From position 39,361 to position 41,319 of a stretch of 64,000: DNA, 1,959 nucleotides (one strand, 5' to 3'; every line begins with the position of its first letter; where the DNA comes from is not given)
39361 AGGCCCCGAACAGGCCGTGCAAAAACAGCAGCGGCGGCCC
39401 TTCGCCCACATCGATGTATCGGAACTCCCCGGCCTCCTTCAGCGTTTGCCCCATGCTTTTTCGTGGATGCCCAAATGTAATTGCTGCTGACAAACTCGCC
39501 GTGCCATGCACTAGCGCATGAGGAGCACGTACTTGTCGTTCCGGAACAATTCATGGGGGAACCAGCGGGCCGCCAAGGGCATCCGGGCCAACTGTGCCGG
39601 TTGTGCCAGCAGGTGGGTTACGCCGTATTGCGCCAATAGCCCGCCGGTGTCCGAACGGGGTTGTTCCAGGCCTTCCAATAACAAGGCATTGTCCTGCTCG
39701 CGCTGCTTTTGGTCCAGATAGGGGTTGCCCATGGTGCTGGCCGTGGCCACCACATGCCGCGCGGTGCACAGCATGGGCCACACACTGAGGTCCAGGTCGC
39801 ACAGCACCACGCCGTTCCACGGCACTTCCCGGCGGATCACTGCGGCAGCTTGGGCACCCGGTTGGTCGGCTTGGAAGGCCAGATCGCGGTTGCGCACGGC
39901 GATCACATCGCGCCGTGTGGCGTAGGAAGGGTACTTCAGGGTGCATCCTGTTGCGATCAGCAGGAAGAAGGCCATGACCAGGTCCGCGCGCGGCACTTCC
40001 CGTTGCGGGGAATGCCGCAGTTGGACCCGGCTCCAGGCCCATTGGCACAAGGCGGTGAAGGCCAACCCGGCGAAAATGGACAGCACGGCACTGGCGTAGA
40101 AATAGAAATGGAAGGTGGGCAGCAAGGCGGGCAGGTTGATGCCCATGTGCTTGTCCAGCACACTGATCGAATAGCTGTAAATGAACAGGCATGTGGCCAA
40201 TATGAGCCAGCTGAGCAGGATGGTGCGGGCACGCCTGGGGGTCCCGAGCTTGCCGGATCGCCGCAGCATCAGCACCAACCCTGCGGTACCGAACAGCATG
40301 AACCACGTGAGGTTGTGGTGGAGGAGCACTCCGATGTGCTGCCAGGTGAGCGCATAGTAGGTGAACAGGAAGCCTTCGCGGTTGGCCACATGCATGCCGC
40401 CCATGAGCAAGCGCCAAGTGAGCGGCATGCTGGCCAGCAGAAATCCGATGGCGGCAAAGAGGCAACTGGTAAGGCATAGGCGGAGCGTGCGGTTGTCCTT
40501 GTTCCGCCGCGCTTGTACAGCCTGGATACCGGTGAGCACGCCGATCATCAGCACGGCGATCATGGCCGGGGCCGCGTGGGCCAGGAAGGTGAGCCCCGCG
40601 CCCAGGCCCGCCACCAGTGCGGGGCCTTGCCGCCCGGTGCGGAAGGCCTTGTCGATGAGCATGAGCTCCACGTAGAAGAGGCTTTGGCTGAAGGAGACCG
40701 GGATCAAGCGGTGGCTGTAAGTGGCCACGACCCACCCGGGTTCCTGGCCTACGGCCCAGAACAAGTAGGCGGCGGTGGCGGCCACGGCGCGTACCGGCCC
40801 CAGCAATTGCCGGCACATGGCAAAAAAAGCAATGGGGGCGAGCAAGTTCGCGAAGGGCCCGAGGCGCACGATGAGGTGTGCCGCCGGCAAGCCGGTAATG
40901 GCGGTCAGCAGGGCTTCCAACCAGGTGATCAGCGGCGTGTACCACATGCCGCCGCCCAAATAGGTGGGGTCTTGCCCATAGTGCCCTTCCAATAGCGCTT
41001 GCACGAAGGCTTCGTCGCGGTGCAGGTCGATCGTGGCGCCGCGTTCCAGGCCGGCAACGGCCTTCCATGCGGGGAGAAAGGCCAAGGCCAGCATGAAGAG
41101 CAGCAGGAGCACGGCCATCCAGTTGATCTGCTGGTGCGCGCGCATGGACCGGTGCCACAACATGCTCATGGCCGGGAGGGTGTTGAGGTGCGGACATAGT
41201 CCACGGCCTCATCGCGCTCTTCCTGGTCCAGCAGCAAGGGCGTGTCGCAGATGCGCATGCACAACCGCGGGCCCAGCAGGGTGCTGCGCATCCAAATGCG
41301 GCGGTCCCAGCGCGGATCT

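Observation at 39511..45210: Five-gene cluster resembling a polyprenyl-phospho-D-arabinofuranose (DPA-type) donor pathway plus GT-C transferase, in a Bacteroidota genome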

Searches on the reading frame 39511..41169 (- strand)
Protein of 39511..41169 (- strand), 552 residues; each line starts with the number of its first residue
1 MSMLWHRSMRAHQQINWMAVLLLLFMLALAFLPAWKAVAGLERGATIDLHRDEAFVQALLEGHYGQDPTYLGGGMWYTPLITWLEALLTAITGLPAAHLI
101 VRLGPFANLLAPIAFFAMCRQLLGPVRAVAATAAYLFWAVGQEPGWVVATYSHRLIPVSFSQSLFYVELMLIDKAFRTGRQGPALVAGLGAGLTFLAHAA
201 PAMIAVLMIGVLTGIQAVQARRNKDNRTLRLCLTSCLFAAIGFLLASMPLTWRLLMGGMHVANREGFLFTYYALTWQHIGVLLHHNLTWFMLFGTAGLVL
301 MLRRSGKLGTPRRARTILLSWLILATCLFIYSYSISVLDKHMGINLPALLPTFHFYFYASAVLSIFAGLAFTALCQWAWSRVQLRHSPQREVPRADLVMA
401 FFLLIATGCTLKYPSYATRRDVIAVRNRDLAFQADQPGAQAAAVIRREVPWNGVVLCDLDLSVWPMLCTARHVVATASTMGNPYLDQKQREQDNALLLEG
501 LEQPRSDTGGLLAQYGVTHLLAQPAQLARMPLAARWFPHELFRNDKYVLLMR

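Call 3: search_protein_families(library=pfam, proteins=[window:39511-41169:-], max_evalue=0.01)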
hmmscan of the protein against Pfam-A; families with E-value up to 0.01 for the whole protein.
window:39511-41169:- (552 aa): 0 families

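Call 4: search_protein_families(library=ncbifam, proteins=[window:39511-41169:-], max_evalue=0.01)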
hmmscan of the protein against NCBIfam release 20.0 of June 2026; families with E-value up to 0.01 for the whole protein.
window:39511-41169:- (552 aa): 0 families

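Call 6: find_homologous_proteins(query=window:39511-41169:-)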
Query window:39511-41169:- (552 aa): 39 proteins with E <= 0.001 among 8000 candidates.
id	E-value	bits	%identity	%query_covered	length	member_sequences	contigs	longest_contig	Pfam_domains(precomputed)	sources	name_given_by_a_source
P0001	0.0e+0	1244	100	100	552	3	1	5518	-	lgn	-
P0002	2.3e-244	830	69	98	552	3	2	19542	-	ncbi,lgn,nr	ncbi:MAG: hypothetical protein KBH07_05150 [Flavobacteriales bacterium]|nr:hypothetical protein [Fla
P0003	9.3e-243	825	69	98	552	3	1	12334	-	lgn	-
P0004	3.5e-239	813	69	98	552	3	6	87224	-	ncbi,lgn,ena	-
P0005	3.8e-205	701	60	94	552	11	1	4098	-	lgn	-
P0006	6.8e-193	661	55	100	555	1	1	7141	-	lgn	-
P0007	1.4e-188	646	55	98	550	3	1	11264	-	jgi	jgi:hypothetical protein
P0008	4.3e-187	641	55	98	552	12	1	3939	-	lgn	-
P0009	3.1e-184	632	55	98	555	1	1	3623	-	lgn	-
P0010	8.8e-183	627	53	99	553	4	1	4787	-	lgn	-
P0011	2.8e-182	626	55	98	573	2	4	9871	-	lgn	-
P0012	3.3e-175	602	54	94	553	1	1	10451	-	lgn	-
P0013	3.2e-173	596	53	94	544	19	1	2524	-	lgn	-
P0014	2.4e-170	586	50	98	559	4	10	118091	-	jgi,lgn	jgi:hypothetical protein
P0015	2.6e-167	576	51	99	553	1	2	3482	-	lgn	-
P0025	3.3e-157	543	49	99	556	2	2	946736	-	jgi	jgi:hypothetical protein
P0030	1.6e-139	484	46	98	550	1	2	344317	-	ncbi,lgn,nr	ncbi:MAG: hypothetical protein H6597_03365 [Flavobacteriales bacterium]|nr:hypothetical protein [Fla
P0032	9.1e-123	429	44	96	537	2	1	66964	-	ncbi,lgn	-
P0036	1.3e-86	310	37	94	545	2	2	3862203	-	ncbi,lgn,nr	ncbi:MAG: hypothetical protein KIT10_10255 [Flavobacteriales bacterium]|nr:hypothetical protein [Fla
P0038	2.6e-38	150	31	89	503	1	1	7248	-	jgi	jgi:hypothetical protein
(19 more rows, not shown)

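Call 9: search_solved_structures(query=A1, max_evalue=10)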
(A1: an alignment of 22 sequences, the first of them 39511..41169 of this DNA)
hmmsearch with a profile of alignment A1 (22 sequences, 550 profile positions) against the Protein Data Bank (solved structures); distinct sequences matched with E-value up to 10: 2.
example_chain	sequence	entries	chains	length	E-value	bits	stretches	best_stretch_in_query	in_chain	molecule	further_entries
7unh_A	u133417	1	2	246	1.6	10.3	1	199-251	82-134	SP2 designed chlorophyll dimer protein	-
7uni_A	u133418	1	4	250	2.3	9.8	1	199-251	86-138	SP2-ZnPPaM designed chlorophyll dimer protein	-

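Call 14: predict_structure(alignment_id=A1)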
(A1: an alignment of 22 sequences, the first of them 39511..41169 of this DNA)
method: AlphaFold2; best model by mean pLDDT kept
length: 552 residues; sequences in the alignment: 22
mean_pLDDT: 86.4   pTM: 0.88
mean pLDDT of the five models: 86.4, 85.6, 84.9, 84.8, 84.0
residues with pLDDT >= 90: 325; 70-90: 161; 50-70: 36; < 50: 30
segments of 3 or more residues with pLDDT < 50: 142-149, 270-284, 386-392
pLDDT, mean of each block of 10 residues (from residue 1): 68 91 95 89 87 93 91 85 94 94 89 96 94 86 48 78 95 91 96 93 96 94 94 94 93 72 61 41 58 91 73 92 95 85 82 85 93 87 55 72 93 82 83 91 96 96 94 85 86 96 96 97 97 97 97 96
secondary structure, 60 per line:
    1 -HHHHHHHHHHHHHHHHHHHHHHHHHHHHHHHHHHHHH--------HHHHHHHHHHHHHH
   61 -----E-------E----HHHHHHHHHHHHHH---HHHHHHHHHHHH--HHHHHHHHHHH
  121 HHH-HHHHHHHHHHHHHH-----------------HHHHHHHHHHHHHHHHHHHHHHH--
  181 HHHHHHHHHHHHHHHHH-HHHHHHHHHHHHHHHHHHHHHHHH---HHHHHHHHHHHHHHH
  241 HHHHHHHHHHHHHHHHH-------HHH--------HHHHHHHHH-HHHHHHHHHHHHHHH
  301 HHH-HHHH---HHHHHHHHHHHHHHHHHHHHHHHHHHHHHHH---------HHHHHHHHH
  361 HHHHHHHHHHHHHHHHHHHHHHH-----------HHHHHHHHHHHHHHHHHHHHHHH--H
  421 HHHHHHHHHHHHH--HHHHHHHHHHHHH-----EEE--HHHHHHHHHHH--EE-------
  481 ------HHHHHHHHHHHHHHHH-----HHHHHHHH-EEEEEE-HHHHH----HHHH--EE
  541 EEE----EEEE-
elements in order: H2-38 H47-60 H79-92 H96-107 H110-123 H125-138 H156-178 H181-197 H199-222 H226-257 H276-284 H286-303 H305-308 H312-342 H352-383 H395-417 H420-433 H436-448 E454-456 H459-469 H487-502 H508-515 E517-522 H524-528 H533-536 E539-543 E548-551

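Call 19: fold_search(model_id=the predicted structure, library=pdb)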
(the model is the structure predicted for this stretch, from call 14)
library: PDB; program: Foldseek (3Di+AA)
matches with E <= 10: 667; with E <= 0.001: 30
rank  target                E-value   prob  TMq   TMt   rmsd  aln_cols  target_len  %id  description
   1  9n9j_I                5.5e-10  1.00  0.53  0.44  16.5       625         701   12  Structure of a GRP94 folding intermediate engaged with a CCDC134- and FKBP11-bound secretory translocon (released 2025-11-19)
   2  8if8_C                3.5e-09  1.00  0.62  0.58   7.9       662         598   14  Arabinosyltransferase AftA (released 2023-05-31)
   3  8if8_B                9.3e-09  1.00  0.61  0.56   8.4       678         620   14  Arabinosyltransferase AftA (released 2023-05-31)
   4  7oci_F                1.1e-08  1.00  0.51  0.45  10.8       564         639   12  Cryo-EM structure of yeast Ost6p containing oligosaccharyltransferase complex (released 2022-02-16)
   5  8age_A                2.6e-08  1.00  0.54  0.47   9.4       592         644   12  Structure of yeast oligosaccharylransferase complex with acceptor peptide bound (released 2022-12-07)
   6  7e9s_A                2.6e-08  1.00  0.50  0.34  11.3       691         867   14  Archaeal oligosaccharyltransferase AglB from Archaeoglobus fulgidus in complex with an inhibitory peptide and a dolich (released 2021-09-08)
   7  5gmy_A                2.8e-08  1.00  0.54  0.38  11.2       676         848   14  Crystal structure of the Archaeoglobus fulgidus oligosaccharyltransferase (O29867_ARCFU) tethered with an acceptor pep (released 2017-02-01)
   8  3wak                  2.9e-08  1.00  0.55  0.37  11.2       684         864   14  Crystal structure of the Archaeoglobus fulgidus oligosaccharyltransferase (O29867_ARCFU) in the apo form (released 2013-10-30)
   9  8b6l_I                3.0e-08  1.00  0.56  0.47   9.5       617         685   12  Subtomogram average of the human Sec61-TRAP-OSTA-translocon (released 2022-12-07)
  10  5f15                  3.7e-08  1.00  0.53  0.54  12.9       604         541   13  Crystal Structure of ArnT from Cupriavidus metallidurans bound to Undecaprenyl phosphate (released 2016-02-17)
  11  8agb_A                4.0e-08  1.00  0.53  0.46  12.2       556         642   11  Structure of yeast oligosaccharylransferase complex with lipid-linked oligosaccharide bound (released 2022-12-07)
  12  6ezn_F                5.4e-08  1.00  0.54  0.47  11.1       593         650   11  Cryo-EM structure of the yeast oligosaccharyltransferase (OST) complex (released 2018-01-17)
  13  6ftg_5                1.5e-07  1.00  0.52  0.45  15.1       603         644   11  Subtomogram average of OST-containing ribosome-translocon complexes from canine rough microsomal membranes (released 2018-03-21)
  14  8agc_A                1.9e-07  1.00  0.46  0.38  16.9       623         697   13  Structure of yeast oligosaccharylransferase complex with lipid-linked oligosaccharide and non-acceptor peptide bound (released 2022-12-07)
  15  8pn9_A                2.2e-07  1.00  0.57  0.49   7.3       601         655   10  Structure of human oligosaccharyltransferase OST-A complex bound to NGI-1 (released 2024-05-08)
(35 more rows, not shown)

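Call 21: find_encoding_contigs(protein=P0036, flank=10000, max_places=2)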
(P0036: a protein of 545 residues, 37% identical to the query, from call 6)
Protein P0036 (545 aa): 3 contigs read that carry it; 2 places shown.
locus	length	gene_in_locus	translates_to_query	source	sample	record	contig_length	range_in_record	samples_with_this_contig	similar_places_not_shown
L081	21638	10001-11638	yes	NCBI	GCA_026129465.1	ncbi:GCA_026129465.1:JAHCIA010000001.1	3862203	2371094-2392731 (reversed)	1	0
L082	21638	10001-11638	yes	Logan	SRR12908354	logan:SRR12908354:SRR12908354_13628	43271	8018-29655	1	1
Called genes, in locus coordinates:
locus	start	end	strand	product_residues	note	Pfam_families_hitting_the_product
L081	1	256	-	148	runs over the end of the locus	-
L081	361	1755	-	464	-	PF03606:DcuC, PF02667:SCFA_trans (faint)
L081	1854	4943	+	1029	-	PF01979:Amidohydro_1 (weak), PF07969:Amidohydro_3, PF01979:Amidohydro_1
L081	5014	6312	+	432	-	PF01979:Amidohydro_1, PF07969:Amidohydro_3 (weak)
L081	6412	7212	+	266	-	-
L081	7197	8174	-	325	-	PF00579:tRNA-synt_1b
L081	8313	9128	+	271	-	PF01553:Acyltransferase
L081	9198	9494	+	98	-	PF02686:GatC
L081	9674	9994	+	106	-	-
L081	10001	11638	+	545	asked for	-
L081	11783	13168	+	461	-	-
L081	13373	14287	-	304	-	PF02517:Rce1-like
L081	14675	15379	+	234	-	PF20243:MbnP (weak)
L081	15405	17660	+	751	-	PF18962:Por_Secre_tail (weak)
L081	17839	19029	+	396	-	PF00155:Aminotran_1_2, PF00202:Aminotran_3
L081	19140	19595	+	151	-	PF00572:Ribosomal_L13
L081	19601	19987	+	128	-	PF00380:Ribosomal_S9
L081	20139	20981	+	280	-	PF00318:Ribosomal_S2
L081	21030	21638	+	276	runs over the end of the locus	PF00889:EF_TS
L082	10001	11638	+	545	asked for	-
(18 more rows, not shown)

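Call 22: find_encoding_contigs(protein=P0038, flank=10000, max_places=2)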
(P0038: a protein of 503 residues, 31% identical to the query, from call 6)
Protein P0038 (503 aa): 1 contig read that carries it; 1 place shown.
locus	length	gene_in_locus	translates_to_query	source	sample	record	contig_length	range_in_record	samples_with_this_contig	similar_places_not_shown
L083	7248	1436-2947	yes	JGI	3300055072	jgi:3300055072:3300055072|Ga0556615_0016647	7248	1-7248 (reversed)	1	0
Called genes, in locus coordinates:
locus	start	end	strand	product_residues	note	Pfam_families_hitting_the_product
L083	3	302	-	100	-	?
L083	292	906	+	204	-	PF03167:UDG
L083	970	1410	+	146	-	-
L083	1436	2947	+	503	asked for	-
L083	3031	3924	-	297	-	PF00582:Usp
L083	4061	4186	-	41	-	-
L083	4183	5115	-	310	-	PF01145:Band_7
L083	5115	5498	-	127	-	PF00392:GntR, PF02082:Rrf2 (weak)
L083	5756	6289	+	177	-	PF00072:Response_reg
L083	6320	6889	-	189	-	PF18955:DUF5698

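Call 23: find_encoding_contigs(protein=P0004, flank=10000, max_places=1)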
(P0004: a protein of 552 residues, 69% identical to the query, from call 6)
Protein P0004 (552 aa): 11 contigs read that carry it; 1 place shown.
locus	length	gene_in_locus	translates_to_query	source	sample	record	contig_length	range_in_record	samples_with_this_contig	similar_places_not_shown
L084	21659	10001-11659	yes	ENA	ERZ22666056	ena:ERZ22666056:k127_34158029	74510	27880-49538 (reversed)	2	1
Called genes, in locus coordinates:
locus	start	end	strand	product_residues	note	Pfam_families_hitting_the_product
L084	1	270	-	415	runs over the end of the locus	PF10555:MraY_sig1 (weak), PF00953:Glycos_transf_4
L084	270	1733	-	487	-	PF01225:Mur_ligase, PF08245:Mur_ligase_M, PF02875:Mur_ligase_C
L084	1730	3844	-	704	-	PF03717:PBP_dimer (faint), PF00905:Transpeptidase, PF03793:PASTA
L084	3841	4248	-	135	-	PF19579:FtsL_2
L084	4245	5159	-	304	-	PF01795:Methyltransf_5, PF01728:FtsJ (faint)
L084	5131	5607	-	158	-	PF02381:MraZ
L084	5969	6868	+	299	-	PF01040:UbiA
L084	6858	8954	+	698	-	PF01565:FAD_binding_4, PF00106:adh_short, PF13561:adh_short_C2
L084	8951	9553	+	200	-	PF12710:HAD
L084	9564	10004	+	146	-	-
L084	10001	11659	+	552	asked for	-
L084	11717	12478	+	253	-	PF00561:Abhydrolase_1, PF12697:Abhydrolase_6, PF12146:Hydrolase_4 (faint), PF00561:Abhydrolase_1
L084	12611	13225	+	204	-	PF03193:RsgA_GTPase (faint), PF00009:GTP_EFTU (faint), PF01926:MMR_HSR1, PF02421:FeoB_N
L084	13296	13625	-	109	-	PF19937:GldC-like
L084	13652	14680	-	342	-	PF25594:GldB_lipo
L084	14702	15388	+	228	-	PF13505:OMP_b-brl, PF13568:OMP_b-brl_2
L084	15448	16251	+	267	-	PF02540:NAD_synthase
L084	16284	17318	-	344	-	PF02775:TPP_enzyme_C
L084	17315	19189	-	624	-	PF01558:POR, PF01855:POR_N, PF17147:PFOR_II (weak)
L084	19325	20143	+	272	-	PF03767:Acid_phosphat_B, PF13344:Hydrolase_6 (weak)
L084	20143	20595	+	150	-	PF02580:Tyr_Deacylase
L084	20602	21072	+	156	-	PF03819:MazG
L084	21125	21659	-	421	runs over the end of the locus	PF04413:Glycos_transf_N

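Call 24: find_encoding_contigs(protein=P0025, flank=10000, max_places=1)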
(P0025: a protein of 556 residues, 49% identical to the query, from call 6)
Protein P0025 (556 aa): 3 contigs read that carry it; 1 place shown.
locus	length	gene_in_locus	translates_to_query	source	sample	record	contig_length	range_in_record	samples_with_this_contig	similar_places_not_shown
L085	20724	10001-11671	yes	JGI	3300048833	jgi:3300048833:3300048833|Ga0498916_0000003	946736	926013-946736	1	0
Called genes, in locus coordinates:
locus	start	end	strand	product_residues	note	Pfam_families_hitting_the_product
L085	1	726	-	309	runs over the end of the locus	PF08239:SH3_3 (weak)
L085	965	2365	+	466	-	-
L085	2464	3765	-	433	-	-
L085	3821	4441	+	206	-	PF13302:Acetyltransf_3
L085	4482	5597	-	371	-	-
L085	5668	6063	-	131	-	-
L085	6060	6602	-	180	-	-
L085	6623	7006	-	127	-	-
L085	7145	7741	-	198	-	-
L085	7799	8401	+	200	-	PF13302:Acetyltransf_3, PF00583:Acetyltransf_1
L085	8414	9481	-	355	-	-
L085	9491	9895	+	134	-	-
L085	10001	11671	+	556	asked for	-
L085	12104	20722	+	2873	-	?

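Call 25: find_encoding_contigs(protein=P0030, flank=10000, max_places=1)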
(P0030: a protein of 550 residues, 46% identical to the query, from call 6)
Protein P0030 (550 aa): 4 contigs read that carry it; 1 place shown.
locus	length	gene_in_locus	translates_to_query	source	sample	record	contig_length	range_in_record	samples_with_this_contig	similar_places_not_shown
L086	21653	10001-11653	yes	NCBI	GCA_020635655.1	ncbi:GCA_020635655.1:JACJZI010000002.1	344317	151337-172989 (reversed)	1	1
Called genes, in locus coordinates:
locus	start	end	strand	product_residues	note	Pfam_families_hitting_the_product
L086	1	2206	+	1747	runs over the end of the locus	PF23759:GBD_T9SS_assoc (faint)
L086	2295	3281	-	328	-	PF00248:Aldo_ket_red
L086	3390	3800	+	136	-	PF01042:Ribonuc_L-PSP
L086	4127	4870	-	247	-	PF05711:TylF, PF13578:Methyltransf_24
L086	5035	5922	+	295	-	PF13621:Cupin_8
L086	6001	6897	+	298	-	PF01040:UbiA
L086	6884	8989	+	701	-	PF01565:FAD_binding_4, PF00106:adh_short, PF13561:adh_short_C2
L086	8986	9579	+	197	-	PF12710:HAD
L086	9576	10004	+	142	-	-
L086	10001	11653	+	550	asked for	-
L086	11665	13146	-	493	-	PF03321:GH3, PF23571:GH3_M, PF23572:GH3_C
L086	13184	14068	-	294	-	PF01551:Peptidase_M23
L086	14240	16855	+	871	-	PF13181:TPR_8 (faint), PF13174:TPR_6 (faint)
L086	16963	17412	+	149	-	PF04519:Bactofilin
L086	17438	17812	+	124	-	-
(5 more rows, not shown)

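Call 26: find_encoding_contigs(protein=P0032, flank=10000, max_places=1)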
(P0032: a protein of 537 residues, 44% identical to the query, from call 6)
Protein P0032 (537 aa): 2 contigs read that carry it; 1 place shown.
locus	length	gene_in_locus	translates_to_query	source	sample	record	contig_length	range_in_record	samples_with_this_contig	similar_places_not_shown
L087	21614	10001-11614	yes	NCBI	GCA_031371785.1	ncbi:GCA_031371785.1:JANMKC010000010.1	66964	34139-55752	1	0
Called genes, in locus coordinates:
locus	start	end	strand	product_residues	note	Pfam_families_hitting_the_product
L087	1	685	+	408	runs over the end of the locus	-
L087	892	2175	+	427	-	PF02790:COX2_TM, PF00116:COX2 (weak)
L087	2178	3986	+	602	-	PF00115:COX1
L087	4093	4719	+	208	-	-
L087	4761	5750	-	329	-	-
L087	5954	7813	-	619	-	PF07995:GSDH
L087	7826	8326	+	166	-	-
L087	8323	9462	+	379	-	-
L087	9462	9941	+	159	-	-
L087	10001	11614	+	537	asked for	-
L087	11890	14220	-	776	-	PF13439:Glyco_transf_4 (weak), PF00534:Glycos_transf_1, PF13692:Glyco_trans_1_4, PF13524:Glyco_trans_1_2 (weak)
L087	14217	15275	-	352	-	PF04041:Glyco_hydro_130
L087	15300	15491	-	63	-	-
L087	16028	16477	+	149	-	-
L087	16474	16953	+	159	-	PF06094:GGACT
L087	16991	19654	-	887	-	PF04760:IF2_N, PF00009:GTP_EFTU, PF00071:Ras (faint), PF01926:MMR_HSR1, PF22042:EF-G_D2, PF11987:IF-2, PF03144:GTP_EFTU_D2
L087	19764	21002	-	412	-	PF08529:NusA_N, PF07650:KH_2 (faint), PF13184:KH_NusA_1st, PF26594:KH_NusA_2nd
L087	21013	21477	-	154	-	-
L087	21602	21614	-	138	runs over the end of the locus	-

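Call 46: search_protein_representatives(alignment_id=A1)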
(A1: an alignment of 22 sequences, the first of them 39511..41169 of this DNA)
Query: 22 sequences, 550 profile positions. Proteins with E-value up to 0.001 (for the whole library): 963; up to 1e-10: 733; up to 1e-30: 470. The best 150 are listed.
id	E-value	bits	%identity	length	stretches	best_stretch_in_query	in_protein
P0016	1.7e-243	825.5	-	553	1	2-550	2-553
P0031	1.0e-228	776.8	-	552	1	3-550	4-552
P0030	3.5e-227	771.7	-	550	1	3-550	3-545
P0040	8.6e-214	727.5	-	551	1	6-550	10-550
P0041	5.3e-190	649.0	-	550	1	11-550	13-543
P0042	1.1e-157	542.2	-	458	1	126-550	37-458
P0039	7.8e-150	516.4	-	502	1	16-549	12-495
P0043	2.9e-138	478.2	-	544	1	13-548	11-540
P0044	7.7e-135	466.9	-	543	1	16-548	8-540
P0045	1.2e-131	456.4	-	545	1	16-550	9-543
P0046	1.3e-130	452.9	-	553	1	15-548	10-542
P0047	2.7e-124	432.1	-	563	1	15-548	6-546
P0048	5.4e-124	431.1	-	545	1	22-548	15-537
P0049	2.0e-123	429.2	-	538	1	16-549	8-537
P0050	3.0e-123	428.6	-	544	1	15-547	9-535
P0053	4.6e-120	418.1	-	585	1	12-548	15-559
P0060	1.2e-114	400.3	-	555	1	18-531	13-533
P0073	2.1e-108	379.6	-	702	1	21-541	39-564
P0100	2.1e-101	356.5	-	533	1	22-548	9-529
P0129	7.4e-96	338.2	-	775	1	13-548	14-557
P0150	1.6e-92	327.2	-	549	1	21-543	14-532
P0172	3.7e-89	316.1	-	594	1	7-522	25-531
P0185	6.9e-88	311.9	-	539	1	24-526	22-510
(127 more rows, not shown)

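Call 47: list_cluster_members(proteins=[P0043, P0047, P0053, P0060, P0073, P0100, P0129, P0150, P0172, P0185])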
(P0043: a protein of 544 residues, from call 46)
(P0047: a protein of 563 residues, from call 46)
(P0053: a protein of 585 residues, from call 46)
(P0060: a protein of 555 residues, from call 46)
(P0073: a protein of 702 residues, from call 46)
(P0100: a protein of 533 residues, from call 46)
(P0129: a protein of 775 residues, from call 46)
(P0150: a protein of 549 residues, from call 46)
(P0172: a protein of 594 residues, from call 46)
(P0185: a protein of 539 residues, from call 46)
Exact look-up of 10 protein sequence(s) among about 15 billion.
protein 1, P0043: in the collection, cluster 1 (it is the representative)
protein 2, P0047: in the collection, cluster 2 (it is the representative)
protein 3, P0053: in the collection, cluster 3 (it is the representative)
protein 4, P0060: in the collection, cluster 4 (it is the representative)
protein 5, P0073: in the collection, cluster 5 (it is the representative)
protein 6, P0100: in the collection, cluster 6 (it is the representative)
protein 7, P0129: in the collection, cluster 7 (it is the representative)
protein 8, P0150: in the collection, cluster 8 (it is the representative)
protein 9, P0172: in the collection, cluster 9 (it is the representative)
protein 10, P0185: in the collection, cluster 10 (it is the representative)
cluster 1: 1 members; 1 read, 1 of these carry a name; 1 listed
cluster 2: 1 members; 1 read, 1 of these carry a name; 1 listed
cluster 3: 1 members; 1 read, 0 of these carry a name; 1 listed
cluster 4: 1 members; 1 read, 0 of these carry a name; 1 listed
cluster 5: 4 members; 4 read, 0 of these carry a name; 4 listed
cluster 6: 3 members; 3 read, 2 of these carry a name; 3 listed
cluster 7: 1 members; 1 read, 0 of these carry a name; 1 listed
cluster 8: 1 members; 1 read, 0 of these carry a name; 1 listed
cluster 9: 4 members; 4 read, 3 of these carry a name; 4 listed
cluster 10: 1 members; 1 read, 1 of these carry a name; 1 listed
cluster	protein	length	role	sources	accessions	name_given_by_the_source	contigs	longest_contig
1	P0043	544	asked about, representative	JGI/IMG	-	hypothetical protein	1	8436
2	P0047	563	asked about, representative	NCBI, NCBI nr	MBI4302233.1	MAG: hypothetical protein HY664_06475 [Chloroflexi bacterium] | hypothetical protein [Chloroflexota bacterium]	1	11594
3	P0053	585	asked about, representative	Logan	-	-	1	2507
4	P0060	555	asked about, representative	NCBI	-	-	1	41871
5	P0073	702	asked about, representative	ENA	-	-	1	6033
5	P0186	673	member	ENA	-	-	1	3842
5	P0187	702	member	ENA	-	-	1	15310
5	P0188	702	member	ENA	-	-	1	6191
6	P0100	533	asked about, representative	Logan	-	-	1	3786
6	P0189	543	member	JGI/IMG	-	hypothetical protein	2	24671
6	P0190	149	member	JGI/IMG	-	hypothetical protein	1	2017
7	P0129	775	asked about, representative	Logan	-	-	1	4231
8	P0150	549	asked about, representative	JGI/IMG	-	-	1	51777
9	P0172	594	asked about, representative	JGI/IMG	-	hypothetical protein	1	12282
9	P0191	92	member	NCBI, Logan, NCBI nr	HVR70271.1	MAG TPA: hypothetical protein VMT87_05435 [Vicinamibacteria bacterium] | hypothetical protein [Vicinamibacteria bacterium]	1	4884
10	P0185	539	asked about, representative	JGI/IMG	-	hypothetical protein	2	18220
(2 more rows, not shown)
